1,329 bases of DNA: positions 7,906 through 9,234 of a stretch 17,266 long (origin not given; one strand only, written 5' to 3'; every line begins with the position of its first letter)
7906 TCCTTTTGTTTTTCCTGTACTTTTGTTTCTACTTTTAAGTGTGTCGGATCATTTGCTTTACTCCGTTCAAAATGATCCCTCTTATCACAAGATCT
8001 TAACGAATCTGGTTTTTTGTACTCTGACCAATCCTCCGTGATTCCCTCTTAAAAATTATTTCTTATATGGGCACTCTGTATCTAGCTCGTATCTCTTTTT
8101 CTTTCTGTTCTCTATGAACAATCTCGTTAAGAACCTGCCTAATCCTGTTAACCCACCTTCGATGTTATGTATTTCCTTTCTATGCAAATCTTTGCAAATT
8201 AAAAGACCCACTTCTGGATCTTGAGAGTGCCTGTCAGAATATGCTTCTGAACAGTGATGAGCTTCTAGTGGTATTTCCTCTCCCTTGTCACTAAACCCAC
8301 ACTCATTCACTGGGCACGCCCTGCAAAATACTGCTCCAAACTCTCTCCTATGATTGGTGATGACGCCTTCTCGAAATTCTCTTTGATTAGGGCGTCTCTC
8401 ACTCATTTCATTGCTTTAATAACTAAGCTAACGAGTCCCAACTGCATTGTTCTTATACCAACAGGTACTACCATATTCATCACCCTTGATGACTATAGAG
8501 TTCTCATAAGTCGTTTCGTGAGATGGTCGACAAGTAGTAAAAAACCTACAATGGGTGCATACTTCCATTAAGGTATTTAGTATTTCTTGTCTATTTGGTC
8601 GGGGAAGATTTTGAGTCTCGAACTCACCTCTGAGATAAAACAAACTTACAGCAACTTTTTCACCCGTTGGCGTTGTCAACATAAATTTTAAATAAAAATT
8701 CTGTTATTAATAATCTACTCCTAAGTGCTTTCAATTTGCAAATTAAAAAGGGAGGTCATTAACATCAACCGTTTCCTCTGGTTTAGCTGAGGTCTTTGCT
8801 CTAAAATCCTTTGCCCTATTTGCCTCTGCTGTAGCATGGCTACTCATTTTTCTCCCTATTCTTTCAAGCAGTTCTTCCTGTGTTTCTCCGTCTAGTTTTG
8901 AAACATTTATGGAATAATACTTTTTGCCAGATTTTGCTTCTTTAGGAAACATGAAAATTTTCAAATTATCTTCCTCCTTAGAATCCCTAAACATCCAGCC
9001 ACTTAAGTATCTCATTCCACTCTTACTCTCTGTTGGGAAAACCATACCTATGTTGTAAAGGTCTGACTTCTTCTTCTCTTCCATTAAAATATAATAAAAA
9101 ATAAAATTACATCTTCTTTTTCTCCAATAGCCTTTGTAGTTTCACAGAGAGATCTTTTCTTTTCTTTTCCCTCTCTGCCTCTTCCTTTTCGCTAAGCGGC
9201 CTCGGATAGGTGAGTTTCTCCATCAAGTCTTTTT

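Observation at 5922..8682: Dense cluster of small nucleases and zinc-binding proteins, including tandem paralogous HNH genes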

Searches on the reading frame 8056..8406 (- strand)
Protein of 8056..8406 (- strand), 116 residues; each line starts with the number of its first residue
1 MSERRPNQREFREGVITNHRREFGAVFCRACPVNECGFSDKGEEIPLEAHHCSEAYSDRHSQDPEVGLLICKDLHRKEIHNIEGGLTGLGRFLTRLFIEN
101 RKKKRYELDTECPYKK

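Call 5: search_protein_families(library=pfam, max_evalue=1, proteins=[window:8056-8406:-])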
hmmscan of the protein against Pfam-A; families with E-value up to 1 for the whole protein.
window:8056-8406:- (116 aa): 0 families

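Call 6: search_protein_families(library=phrogs, max_evalue=0.1, proteins=[window:8056-8406:-])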
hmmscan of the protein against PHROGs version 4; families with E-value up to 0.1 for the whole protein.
window:8056-8406:- (116 aa): 1 family
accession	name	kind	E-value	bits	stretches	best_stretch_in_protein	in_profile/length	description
phrog_8048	-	DNA, RNA and nucleotide metabolism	0.017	15.3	1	36-88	182-235/273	HNH endonuclease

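Call 16: find_related_loci(query=window:8056-8406:-, collection=viral_contigs, flank=10000)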
Query window:8056-8406:- (116 aa) in viral_contigs; peptide patterns used: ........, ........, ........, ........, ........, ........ (x = any residue, [..] = any of these).
7 stretches matched a pattern; 2 encode a relative of the query (tblastn E <= 1e-3); 2 distinct loci.
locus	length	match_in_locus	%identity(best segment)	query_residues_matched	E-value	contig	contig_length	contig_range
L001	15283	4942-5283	90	1-114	2e-71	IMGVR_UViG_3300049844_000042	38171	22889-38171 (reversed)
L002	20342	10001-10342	89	1-114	2e-70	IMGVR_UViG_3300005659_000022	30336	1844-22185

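Call 20: find_homologous_proteins(query=window:8056-8406:-, max_evalue=0.01)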
Query window:8056-8406:- (116 aa): 1 proteins with E <= 0.01 among 2 candidates.
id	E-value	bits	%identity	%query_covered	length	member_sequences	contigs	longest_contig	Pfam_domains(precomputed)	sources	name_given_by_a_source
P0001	2.8e-70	252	93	100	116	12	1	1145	-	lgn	-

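Call 24: find_related_loci(query=A2, collection=genome_contigs, flank=10000)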
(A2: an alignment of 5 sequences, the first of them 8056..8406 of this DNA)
Query A2 (116 aa) in genome_contigs; peptide patterns used: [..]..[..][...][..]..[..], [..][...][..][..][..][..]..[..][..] (x = any residue, [..] = any of these).
92 stretches matched a pattern, but none encodes a relative of the query by tblastn (E <= 1e-3).
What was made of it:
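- Tried and rejected: GTDB genome contigs: no relative of the HNH pair (call 24).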

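Call 25: find_related_loci(query=A2, collection=metagenome_contigs, flank=10000)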
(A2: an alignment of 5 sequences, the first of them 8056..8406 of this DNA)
Query A2 (116 aa) in metagenome_contigs; peptide patterns used: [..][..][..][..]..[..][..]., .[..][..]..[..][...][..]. (x = any residue, [..] = any of these).
175 stretches matched a pattern; 1 encode a relative of the query (tblastn E <= 1e-3); 1 distinct loci.
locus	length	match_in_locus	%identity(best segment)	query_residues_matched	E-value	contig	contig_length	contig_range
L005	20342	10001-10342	89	1-114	9e-71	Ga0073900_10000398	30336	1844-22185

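Call 27: find_encoding_contigs(protein=P0001, flank=5000)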
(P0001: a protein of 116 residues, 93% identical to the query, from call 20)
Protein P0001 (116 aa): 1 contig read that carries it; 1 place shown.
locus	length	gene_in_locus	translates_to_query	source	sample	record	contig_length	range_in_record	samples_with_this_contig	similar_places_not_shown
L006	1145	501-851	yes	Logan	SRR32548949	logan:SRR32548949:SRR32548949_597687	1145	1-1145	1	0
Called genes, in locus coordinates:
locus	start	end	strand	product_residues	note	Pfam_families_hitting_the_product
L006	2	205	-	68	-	?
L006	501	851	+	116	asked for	-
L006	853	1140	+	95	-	-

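Call 38: search_solved_structures(query=A2, max_evalue=1, show_alignments=2)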
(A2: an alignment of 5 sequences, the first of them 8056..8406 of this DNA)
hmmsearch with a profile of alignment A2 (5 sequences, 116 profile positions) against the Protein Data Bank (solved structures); distinct sequences matched with E-value up to 1: 1.
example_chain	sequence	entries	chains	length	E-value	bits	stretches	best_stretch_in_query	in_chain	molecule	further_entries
6sp0_A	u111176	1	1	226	0.1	16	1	15-51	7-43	N-acetyltransferase ESCO2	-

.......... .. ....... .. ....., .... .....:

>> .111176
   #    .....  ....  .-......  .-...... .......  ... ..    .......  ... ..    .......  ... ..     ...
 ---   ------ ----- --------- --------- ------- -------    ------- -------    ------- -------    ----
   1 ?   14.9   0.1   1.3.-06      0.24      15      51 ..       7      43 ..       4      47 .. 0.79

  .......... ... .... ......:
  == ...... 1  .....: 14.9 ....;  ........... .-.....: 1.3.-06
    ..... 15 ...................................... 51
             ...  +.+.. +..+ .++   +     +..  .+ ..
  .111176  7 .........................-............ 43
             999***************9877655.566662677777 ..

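Call 54: search_protein_families(library=ncbifam, max_evalue=0.1, proteins=[window:8056-8406:-])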
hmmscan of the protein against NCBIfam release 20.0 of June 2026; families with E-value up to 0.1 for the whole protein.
window:8056-8406:- (116 aa): 0 families

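Call 55: search_protein_families(library=padloc, max_evalue=0.1, proteins=[window:8056-8406:-])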
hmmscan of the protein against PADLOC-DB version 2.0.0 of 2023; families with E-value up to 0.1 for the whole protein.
window:8056-8406:- (116 aa): 0 families
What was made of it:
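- Checked: 8056-8406 has no Pfam, NCBIfam or PADLOC hit of its own (calls 5, 54, 55).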

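Call 57: search_protein_families(library=pfam, max_evalue=0.01, proteins=[L001:6209-6604:+, L002:11340-11855:+, L002:11176-11349:+, L002:11926-12105:+, L001:4185-4802:+])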
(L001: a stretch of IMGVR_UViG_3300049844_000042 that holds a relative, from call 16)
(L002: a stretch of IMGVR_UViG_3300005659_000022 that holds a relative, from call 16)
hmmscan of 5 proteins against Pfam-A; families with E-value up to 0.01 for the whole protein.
L001:6209-6604:+ (131 aa): 2 families
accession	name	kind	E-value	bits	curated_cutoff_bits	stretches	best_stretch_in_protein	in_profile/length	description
PF01844.29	HNH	-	7.6e-05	23.2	21.4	1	43-77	1-38/47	HNH endonuclease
PF13391.12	HNH_2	-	0.00012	22.3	21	1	43-82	1-57/66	HNH endonuclease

L002:11340-11855:+ (171 aa): 0 families

L002:11176-11349:+ (57 aa): 1 family
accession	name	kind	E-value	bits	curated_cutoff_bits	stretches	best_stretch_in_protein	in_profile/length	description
PF01753.24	zf-MYND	-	0.0061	17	22.7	1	19-48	1-31/39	MYND finger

L002:11926-12105:+ (59 aa): 0 families

L001:4185-4802:+ (205 aa): 6 families
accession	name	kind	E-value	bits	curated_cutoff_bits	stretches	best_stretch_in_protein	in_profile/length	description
PF13730.12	HTH_36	-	3.2e-08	33.7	25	1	73-127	2-55/55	Helix-turn-helix domain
PF13613.12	HTH_Tnp_4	-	3.3e-05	23.8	27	1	95-118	17-40/53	Helix-turn-helix of DDE superfamily endonuclease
PF21984.2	DnaD_N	-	0.00056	20.5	27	1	74-139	12-77/101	DnaD N-terminal domain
PF13545.12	HTH_Crp_2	-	0.0024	18.2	27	1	95-132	20-57/70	Crp-like helix-turn-helix domain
PF06970.17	RepA_N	-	0.0068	16.7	30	0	96-121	51-76/76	Replication initiator protein A (RepA) N-terminus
PF08279.18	HTH_11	-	0.0098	16.2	25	0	98-124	16-42/55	HTH domain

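Call 58: predict_structure(alignment_id=A4)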
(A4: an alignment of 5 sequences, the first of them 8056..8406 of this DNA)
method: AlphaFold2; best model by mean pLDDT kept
length: 116 residues; sequences in the alignment: 5
mean_pLDDT: 44.6   pTM: 0.37
mean pLDDT of the five models: 44.6, 41.1, 39.4, 38.0, 37.8
residues with pLDDT >= 90: 0; 70-90: 0; 50-70: 19; < 50: 97
segments of 3 or more residues with pLDDT < 50: 1-34, 36-44, 46-69, 71-85, 103-116
pLDDT, mean of each block of 10 residues (from residue 1): 40 43 44 44 48 42 43 44 50 57 43 37
secondary structure, 60 per line:
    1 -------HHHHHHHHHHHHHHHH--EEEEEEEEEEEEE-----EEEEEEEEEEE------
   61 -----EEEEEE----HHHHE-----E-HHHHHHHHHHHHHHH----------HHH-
elements in order: H8-23 E26-38 E44-54 E66-71 H76-79 H88-102
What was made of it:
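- On HNH / His-Me finger (PF01844): The AlphaFold2 model of the 116-aa protein from a 5-sequence alignment has pLDDT 44.6 (call 58), so it is not usable.
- The structure prediction for the 116-aa protein failed (pLDDT 44.6, call 58), so its ββα-Me fold is inferred from sequence homology only.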

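Call 65: search_dna_similar(query=window:8056-8406:-, collection=phages, mode=protein, max_evalue=0.01, max_rows=15)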
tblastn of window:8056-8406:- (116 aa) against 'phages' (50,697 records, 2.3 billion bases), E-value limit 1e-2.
No match.

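Call 68: search_protein_representatives(alignment_id=A4)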
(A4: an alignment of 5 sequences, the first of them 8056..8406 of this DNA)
Query: 5 sequences, 108 profile positions. Proteins with E-value up to 0.001 (for the whole library): 25; up to 1e-10: 9; up to 1e-30: 1. The best 25 are listed.
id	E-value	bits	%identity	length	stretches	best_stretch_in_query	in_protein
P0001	1.5e-48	179.5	-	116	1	1-107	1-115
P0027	2.3e-27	111.4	-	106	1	5-108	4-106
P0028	5.8e-19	84.4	-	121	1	1-106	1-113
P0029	1.4e-15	73.5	-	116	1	1-106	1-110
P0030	1.4e-14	70.3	-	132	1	2-107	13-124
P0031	5.7e-13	65.1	-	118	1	1-107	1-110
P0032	7.3e-12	61.5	-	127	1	3-107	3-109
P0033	8.7e-12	61.3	-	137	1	1-106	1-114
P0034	3.0e-11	59.5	-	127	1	5-105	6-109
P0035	2.1e-10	56.9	-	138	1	4-102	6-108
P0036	5.2e-10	55.6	-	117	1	5-104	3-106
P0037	2.5e-08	50.2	-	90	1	5-74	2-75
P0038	2.8e-08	50.0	-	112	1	4-93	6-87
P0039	6.9e-06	42.3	-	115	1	4-104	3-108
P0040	7.8e-06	42.1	-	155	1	27-96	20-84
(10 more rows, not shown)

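Call 70: search_protein_families(library=pfam, alignment_id=A6, max_evalue=0.01)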
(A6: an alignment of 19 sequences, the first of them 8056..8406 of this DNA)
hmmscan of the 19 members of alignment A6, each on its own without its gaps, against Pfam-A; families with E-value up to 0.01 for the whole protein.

A. member 1, window:8056-8406:- (116 aa): 0 families

B. families by the number of members that match (of 19 scanned): 2 families
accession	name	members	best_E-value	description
PF01844.29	HNH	5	1.7e-06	HNH endonuclease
PF14279.12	HNH_5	1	0.0018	HNH endonuclease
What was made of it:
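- On HNH / His-Me finger (PF01844): 5 of 19 family members pass Pfam HNH (call 70).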

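Call 72: find_encoding_contigs(protein=P0028, flank=5000, max_places=3)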
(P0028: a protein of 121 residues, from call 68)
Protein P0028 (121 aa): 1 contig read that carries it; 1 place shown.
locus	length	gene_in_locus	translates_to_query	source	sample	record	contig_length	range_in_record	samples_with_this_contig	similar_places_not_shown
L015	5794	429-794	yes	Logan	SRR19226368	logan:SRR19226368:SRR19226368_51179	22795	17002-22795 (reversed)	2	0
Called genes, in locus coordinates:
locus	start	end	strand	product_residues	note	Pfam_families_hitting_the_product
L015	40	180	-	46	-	-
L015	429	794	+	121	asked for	-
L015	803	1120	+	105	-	-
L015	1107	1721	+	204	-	PF00145:DNA_methylase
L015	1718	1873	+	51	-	-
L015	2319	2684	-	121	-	-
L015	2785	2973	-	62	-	-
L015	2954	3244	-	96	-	-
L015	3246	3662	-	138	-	-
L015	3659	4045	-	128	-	-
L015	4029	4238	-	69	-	-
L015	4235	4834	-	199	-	PF05401:NodS (weak), PF13489:Methyltransf_23, PF05175:MTS (weak), PF13847:Methyltransf_31, PF08241:Methyltransf_11, PF08242:Methyltransf_12, PF13649:Methyltransf_25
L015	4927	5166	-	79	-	-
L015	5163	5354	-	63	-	PF04545:Sigma70_r4 (weak)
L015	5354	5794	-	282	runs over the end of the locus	PF08433:KTI12, PF13671:AAA_33, PF25109:HAD_PNKP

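Call 77: find_encoding_contigs(protein=P0027, flank=4000, max_places=3)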
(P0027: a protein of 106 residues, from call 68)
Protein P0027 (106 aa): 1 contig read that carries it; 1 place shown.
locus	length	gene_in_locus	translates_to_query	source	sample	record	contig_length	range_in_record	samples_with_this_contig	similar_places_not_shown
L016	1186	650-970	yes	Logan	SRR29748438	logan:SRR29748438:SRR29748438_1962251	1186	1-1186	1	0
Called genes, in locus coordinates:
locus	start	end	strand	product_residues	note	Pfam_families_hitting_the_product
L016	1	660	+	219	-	?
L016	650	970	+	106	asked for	-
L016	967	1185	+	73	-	?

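Call 78: find_encoding_contigs(protein=P0029, flank=4000, max_places=3)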
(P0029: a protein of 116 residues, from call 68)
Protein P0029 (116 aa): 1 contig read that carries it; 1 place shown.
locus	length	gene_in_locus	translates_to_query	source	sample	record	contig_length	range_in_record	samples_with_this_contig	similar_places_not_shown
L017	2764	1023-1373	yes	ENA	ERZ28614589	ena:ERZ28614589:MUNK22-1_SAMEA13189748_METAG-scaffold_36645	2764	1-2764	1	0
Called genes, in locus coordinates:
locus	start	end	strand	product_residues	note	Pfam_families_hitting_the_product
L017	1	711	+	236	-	?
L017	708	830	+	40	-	-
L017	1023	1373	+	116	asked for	-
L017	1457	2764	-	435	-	?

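Call 79: search_protein_families(library=pfam, max_evalue=0.01, proteins=[L016:1-660:+, L016:967-1185:+, L017:1-711:+, L017:1457-2764:-, L015:803-1120:+, L015:1107-1721:+, L002:8392-9399:+, L002:9396-9839:+])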
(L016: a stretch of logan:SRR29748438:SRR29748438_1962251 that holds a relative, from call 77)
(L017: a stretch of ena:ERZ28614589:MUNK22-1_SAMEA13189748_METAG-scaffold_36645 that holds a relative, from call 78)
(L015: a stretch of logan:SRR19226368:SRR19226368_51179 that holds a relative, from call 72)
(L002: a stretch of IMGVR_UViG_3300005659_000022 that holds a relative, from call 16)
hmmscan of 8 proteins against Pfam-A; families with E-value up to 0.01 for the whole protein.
L016:1-660:+ (219 aa): 0 families

L016:967-1185:+ (73 aa): 1 family
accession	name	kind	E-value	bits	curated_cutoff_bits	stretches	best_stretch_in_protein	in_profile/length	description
PF00145.23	DNA_methylase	-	3.8e-10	40.1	22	1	3-73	1-70/324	C-5 cytosine-specific DNA methylase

L017:1-711:+ (236 aa): 3 families
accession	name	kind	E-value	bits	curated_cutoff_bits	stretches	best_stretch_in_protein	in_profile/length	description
PF00873.25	ACR_tran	-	3e-06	25.7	28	1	2-77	236-310/1021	AcrB/AcrD/AcrF family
PF12795.12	MscS_porin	-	0.0035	17.4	34.4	1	61-160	44-146/238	Mechanosensitive ion channel porin domain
PF15456.11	Uds1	-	0.0043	17.7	28.8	0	106-159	13-67/123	Up-regulated During Septation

L017:1457-2764:- (435 aa): 1 family
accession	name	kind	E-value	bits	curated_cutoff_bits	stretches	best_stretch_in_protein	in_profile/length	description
PF01139.22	RtcB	-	9.6e-63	213.3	27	1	86-424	18-424/426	tRNA-splicing ligase RtcB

L015:803-1120:+ (105 aa): 0 families

L015:1107-1721:+ (204 aa): 2 families
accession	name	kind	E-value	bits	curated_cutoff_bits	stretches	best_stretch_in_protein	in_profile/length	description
PF00145.23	DNA_methylase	-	9.9e-11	42.1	22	1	1-87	1-88/324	C-5 cytosine-specific DNA methylase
PF00398.26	RrnaAD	-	0.0093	15.5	24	0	1-71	32-96/263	Ribosomal RNA adenine dimethylase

L002:8392-9399:+ (335 aa): 1 family
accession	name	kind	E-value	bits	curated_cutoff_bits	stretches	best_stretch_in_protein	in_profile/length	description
PF05063.20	MT-A70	-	1.6e-25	90.5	23.9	1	170-334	1-172/172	MT-A70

L002:9396-9839:+ (147 aa): 0 families
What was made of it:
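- An MT-A70 methylase lies two genes upstream of the 116 gene in L002 (call 79).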

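Call 82: search_solved_structures(query=A6, max_evalue=10, show_alignments=3)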
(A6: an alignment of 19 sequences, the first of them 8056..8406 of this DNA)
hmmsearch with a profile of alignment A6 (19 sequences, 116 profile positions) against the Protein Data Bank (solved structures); distinct sequences matched with E-value up to 10: 9.
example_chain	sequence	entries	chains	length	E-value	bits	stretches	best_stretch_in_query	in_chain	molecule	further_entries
6ghc_A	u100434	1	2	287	7.6e-05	26.1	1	25-87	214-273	5-methylcytosine-specific restriction enzyme A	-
6me0_C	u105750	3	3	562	0.002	21.5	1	27-87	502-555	Maturase reverse transcriptase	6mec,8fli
2ct5_A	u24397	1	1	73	0.21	15.1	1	22-64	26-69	Zinc finger BED domain containing protein 1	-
5cwc_A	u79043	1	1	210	0.42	14.1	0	85-113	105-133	Designed helical repeat protein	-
3fbd_A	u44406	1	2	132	0.86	13.1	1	35-81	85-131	Colicin-E7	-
3zfk_A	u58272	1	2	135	0.91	13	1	36-81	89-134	COLICIN-E7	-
1pt3_A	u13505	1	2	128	0.91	13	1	36-81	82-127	Colicin E7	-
1m08_A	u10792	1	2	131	0.92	13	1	36-81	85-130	Colicin E7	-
1mz8_B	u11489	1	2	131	0.92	13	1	36-81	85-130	Colicin E7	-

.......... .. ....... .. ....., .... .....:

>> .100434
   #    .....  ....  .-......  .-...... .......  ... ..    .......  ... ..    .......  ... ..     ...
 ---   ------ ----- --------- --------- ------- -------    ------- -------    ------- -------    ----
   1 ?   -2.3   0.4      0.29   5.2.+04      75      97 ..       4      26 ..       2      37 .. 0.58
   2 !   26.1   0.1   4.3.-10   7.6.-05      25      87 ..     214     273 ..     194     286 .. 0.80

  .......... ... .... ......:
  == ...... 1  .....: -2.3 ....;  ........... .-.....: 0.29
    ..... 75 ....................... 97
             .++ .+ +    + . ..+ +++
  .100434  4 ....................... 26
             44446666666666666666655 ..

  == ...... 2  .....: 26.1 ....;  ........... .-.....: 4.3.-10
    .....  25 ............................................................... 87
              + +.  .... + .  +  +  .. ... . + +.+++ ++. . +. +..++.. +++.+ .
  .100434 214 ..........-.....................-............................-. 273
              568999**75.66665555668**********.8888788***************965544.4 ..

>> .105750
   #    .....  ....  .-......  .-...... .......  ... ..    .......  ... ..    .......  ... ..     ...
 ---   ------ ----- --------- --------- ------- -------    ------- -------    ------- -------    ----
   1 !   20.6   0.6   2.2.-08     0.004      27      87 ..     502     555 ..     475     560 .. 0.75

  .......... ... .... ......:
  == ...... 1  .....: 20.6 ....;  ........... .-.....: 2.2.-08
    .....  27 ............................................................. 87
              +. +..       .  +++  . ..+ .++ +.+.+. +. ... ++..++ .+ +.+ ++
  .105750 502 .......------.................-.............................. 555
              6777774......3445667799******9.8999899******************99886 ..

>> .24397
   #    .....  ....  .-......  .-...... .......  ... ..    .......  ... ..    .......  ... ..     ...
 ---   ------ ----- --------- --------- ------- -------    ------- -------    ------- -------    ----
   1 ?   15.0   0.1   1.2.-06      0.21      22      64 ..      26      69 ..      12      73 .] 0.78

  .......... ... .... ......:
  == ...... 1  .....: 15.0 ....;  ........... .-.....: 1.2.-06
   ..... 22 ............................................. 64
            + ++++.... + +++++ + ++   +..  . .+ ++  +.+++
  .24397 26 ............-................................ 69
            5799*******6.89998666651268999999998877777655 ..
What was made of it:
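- On HNH / His-Me finger (PF01844): The joint family profile hits the McrA HNH domain at 7.6e-5 (call 82).
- Checked: Its HNH nature rests on homology to the 108-aa copy and on the family profile hitting the McrA HNH domain (call 82).
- The best solved relative of the family profile is the HNH domain of McrA (6GHC, E 7.6e-5, call 82).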

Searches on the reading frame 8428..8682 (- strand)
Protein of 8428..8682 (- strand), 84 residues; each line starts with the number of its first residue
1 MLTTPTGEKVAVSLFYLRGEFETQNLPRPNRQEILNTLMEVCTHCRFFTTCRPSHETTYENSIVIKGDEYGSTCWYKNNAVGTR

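Call 5: search_protein_families(library=pfam, max_evalue=1, proteins=[window:8428-8682:-])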
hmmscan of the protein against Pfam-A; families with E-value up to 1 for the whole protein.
window:8428-8682:- (84 aa): 1 family
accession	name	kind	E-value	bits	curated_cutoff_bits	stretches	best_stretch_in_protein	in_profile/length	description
PF08100.18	Dimerisation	-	0.075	13.3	25.6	1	30-62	52-84/93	O-methyltransferase dimerisation domain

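Call 6: search_protein_families(library=phrogs, max_evalue=0.1, proteins=[window:8428-8682:-])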
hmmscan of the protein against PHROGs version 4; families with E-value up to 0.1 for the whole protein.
window:8428-8682:- (84 aa): 0 families

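Call 54: search_protein_families(library=ncbifam, max_evalue=0.1, proteins=[window:8428-8682:-])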
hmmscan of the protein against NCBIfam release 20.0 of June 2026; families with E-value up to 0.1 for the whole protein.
window:8428-8682:- (84 aa): 0 families

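Call 55: search_protein_families(library=padloc, max_evalue=0.1, proteins=[window:8428-8682:-])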
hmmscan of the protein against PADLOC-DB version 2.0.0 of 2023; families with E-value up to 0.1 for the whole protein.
window:8428-8682:- (84 aa): 0 families

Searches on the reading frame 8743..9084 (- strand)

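Call 5: search_protein_families(library=pfam, max_evalue=1, proteins=[window:8743-9084:-])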
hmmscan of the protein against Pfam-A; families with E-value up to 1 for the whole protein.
window:8743-9084:- (113 aa): 1 family
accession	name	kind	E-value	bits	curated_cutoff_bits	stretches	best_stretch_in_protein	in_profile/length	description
PF09597.18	SAM_Ribosomal_mS41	-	0.043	14.4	23.7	1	68-89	12-33/68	Small ribosomal subunit protein mS41 SAM domain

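Call 6: search_protein_families(library=phrogs, max_evalue=0.1, proteins=[window:8743-9084:-])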
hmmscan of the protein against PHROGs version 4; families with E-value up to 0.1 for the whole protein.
window:8743-9084:- (113 aa): 1 family
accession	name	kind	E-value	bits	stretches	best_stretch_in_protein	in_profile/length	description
phrog_32922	-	unknown function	0.059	14.6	0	74-109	12-45/52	-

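Call 54: search_protein_families(library=ncbifam, max_evalue=0.1, proteins=[window:8743-9084:-])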
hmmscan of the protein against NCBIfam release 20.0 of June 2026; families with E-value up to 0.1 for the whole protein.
window:8743-9084:- (113 aa): 0 families

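Call 55: search_protein_families(library=padloc, max_evalue=0.1, proteins=[window:8743-9084:-])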
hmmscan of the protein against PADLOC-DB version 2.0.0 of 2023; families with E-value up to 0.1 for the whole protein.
window:8743-9084:- (113 aa): 0 families
